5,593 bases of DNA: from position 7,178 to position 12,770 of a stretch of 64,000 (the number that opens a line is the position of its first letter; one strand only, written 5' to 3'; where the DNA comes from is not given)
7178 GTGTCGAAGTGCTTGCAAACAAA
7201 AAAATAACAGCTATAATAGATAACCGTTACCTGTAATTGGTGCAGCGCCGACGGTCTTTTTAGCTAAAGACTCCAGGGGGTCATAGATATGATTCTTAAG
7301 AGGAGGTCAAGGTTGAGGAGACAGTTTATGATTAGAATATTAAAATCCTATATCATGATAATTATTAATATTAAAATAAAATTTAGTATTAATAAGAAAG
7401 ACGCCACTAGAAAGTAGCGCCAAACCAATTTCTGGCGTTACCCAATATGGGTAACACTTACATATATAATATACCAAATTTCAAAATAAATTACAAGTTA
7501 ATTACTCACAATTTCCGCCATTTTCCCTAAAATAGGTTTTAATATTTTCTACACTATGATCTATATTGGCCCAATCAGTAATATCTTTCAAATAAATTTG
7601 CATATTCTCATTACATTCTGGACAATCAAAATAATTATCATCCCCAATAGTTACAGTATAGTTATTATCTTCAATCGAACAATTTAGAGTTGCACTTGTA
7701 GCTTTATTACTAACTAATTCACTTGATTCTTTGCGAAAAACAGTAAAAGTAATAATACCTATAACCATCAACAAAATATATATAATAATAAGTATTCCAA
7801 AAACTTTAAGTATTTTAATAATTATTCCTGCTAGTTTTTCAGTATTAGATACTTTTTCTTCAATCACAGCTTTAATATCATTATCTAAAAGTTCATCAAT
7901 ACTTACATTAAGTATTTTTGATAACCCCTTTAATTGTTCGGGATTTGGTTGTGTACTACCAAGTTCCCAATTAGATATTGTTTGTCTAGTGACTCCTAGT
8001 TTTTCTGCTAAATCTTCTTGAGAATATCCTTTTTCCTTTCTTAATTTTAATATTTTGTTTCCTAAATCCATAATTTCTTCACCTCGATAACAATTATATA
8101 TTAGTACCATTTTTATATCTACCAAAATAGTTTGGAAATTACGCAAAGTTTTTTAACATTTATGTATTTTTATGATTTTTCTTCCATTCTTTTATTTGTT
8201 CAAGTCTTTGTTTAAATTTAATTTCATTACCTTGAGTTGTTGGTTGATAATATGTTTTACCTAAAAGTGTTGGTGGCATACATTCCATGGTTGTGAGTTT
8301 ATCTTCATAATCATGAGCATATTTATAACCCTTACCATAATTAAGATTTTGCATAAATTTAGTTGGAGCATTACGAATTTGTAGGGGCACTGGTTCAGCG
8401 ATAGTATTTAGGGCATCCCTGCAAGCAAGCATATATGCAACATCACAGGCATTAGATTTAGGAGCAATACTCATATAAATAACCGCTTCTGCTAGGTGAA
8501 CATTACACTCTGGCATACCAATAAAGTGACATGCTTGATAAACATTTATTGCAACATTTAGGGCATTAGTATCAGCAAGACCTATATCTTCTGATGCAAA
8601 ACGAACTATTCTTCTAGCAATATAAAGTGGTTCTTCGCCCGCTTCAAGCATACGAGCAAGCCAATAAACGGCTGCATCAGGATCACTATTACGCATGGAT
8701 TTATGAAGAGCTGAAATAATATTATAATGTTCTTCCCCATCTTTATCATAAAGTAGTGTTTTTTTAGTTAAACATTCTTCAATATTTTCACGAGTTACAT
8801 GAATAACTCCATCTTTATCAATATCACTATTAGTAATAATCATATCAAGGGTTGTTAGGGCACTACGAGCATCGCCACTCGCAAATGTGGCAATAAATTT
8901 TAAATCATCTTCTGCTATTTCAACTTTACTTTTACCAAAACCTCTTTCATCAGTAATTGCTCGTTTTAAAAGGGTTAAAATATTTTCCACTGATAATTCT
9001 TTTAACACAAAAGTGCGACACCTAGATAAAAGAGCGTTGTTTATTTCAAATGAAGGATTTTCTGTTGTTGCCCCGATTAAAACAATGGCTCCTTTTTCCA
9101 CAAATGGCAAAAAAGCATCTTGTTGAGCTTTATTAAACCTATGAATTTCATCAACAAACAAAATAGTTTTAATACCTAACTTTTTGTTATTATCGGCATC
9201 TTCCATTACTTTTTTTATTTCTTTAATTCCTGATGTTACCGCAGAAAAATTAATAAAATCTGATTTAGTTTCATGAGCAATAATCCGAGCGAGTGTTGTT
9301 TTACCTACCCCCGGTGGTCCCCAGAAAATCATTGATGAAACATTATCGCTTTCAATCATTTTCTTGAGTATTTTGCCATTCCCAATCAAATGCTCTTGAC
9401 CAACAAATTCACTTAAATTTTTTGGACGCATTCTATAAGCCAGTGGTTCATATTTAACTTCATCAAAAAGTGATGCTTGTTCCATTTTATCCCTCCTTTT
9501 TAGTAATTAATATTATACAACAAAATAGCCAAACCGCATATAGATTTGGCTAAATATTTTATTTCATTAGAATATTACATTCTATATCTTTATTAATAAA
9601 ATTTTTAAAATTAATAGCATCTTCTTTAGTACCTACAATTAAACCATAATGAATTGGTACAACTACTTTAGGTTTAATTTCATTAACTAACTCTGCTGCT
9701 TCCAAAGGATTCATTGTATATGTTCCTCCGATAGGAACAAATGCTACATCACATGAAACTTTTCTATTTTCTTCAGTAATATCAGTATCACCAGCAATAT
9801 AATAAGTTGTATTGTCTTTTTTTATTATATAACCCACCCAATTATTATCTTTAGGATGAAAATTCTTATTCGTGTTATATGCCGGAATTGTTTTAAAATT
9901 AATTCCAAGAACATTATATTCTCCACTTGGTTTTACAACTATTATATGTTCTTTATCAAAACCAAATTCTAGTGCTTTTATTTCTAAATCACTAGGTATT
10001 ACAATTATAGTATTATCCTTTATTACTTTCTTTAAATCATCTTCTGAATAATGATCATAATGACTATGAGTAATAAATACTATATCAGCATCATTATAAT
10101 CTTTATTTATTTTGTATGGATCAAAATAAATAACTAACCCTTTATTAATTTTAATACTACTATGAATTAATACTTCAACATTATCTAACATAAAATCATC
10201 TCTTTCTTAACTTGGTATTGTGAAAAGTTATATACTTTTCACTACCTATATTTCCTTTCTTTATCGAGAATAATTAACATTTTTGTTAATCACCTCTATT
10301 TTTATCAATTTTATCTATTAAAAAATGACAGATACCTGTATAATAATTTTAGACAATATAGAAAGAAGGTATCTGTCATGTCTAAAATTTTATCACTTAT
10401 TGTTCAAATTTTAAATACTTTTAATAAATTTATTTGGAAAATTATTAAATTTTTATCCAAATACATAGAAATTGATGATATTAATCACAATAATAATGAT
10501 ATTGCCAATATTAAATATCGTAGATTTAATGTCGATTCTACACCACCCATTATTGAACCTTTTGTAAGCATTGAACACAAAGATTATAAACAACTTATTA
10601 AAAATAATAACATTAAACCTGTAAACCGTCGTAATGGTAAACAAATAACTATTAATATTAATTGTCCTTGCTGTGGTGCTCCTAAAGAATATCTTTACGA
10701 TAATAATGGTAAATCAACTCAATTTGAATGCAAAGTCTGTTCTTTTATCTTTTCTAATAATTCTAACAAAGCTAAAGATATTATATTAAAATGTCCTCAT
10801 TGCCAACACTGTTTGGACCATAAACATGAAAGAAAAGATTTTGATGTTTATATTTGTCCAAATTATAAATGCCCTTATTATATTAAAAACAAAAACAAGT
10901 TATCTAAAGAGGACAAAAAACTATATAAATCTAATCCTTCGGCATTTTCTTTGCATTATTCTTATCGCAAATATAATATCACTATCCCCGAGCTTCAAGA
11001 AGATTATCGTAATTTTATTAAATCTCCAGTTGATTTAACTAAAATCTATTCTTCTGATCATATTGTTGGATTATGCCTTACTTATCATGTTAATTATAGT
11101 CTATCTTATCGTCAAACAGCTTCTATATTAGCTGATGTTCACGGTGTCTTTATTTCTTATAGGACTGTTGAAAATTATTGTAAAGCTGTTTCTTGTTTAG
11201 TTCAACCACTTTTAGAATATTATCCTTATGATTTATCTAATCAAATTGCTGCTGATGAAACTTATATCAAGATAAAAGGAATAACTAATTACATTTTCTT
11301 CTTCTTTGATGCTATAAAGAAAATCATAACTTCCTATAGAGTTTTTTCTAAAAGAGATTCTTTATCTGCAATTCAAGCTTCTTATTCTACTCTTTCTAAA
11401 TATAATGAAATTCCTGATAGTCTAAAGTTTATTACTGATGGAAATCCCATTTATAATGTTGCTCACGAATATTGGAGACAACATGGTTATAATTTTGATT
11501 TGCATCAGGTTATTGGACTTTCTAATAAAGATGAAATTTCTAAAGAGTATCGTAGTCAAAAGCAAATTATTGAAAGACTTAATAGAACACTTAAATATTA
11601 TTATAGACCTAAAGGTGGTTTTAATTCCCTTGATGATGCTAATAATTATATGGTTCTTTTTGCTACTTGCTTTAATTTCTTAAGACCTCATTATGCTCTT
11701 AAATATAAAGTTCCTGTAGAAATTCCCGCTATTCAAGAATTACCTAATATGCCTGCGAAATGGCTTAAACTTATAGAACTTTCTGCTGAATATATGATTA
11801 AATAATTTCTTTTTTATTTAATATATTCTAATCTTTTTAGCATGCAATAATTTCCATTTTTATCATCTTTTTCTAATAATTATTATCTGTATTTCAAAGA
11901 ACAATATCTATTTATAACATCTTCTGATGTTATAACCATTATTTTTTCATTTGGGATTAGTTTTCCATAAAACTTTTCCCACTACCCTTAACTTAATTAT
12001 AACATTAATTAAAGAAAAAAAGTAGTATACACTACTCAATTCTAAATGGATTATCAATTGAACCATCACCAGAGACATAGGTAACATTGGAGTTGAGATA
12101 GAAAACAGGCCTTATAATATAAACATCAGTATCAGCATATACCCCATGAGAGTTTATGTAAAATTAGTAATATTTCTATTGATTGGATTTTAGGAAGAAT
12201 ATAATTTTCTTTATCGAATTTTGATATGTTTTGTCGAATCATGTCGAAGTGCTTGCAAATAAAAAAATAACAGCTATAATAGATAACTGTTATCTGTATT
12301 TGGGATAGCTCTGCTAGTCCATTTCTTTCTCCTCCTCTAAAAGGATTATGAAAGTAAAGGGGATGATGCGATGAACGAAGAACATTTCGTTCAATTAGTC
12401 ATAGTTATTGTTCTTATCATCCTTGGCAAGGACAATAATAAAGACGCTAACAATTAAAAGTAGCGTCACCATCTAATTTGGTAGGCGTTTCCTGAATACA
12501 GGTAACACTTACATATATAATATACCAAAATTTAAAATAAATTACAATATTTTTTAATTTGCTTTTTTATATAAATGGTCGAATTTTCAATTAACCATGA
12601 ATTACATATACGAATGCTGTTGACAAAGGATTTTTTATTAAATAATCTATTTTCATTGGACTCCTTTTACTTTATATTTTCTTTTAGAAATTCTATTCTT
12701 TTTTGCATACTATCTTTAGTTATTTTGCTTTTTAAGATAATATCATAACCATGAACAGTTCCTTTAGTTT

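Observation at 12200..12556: Copy B of the module: Fst-like 28-aa peptide, anti-SD tract and compensatory 5'/3' end pairing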

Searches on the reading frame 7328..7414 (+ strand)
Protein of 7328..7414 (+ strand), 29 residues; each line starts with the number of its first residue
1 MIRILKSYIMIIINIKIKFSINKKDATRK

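Call 34: search_protein_families(library=pfam, max_evalue=1, proteins=[window:7328-7414:+])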
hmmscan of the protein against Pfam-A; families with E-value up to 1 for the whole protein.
seq(29 aa): 0 families

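Call 35: search_protein_families(library=ncbifam, max_evalue=1, proteins=[window:7328-7414:+])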
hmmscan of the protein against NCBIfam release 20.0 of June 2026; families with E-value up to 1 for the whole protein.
seq(29 aa): 0 families

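Call 65: search_protein_families(library=phrogs, max_evalue=0.1, proteins=[window:7328-7414:+])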
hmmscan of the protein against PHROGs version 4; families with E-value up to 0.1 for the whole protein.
seq(29 aa): 0 families

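Call 66: search_protein_families(library=padloc, max_evalue=0.1, proteins=[window:7328-7414:+])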
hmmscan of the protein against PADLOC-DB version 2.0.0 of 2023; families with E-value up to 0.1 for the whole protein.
seq(29 aa): 0 families

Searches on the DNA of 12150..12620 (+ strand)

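Call 13: search_dna_similar(query=window:12190-12560:+, collection=plasmids, mode=distant, max_rows=40)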
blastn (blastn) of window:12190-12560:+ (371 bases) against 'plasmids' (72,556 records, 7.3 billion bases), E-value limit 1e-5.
No match.

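Call 14: search_dna_similar(query=window:12190-12560:+, collection=phages, mode=distant, max_rows=40)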
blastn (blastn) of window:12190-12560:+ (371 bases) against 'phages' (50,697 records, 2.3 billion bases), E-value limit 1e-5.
No match.

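Call 46: search_rna_families(source=window, start=12150, end=12620, threshold=evalue, max_evalue=10)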
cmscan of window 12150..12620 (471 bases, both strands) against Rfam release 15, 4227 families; matches with E-value up to 10: 3.
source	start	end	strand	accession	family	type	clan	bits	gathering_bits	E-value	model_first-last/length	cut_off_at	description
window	12246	12314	+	RF00833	mir-70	Gene; miRNA;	-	16.3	90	3.1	1-79/79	no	mir-70 microRNA precursor family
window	12477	12540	+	RF02350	psRNA6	Gene; sRNA;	-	10.7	60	1.2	1-333/333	no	Nitrosomonas sRNA psRNA6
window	12435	12486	+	RF00023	tmRNA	Gene;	CL00001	8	47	0.38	82-140/374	no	transfer-messenger RNA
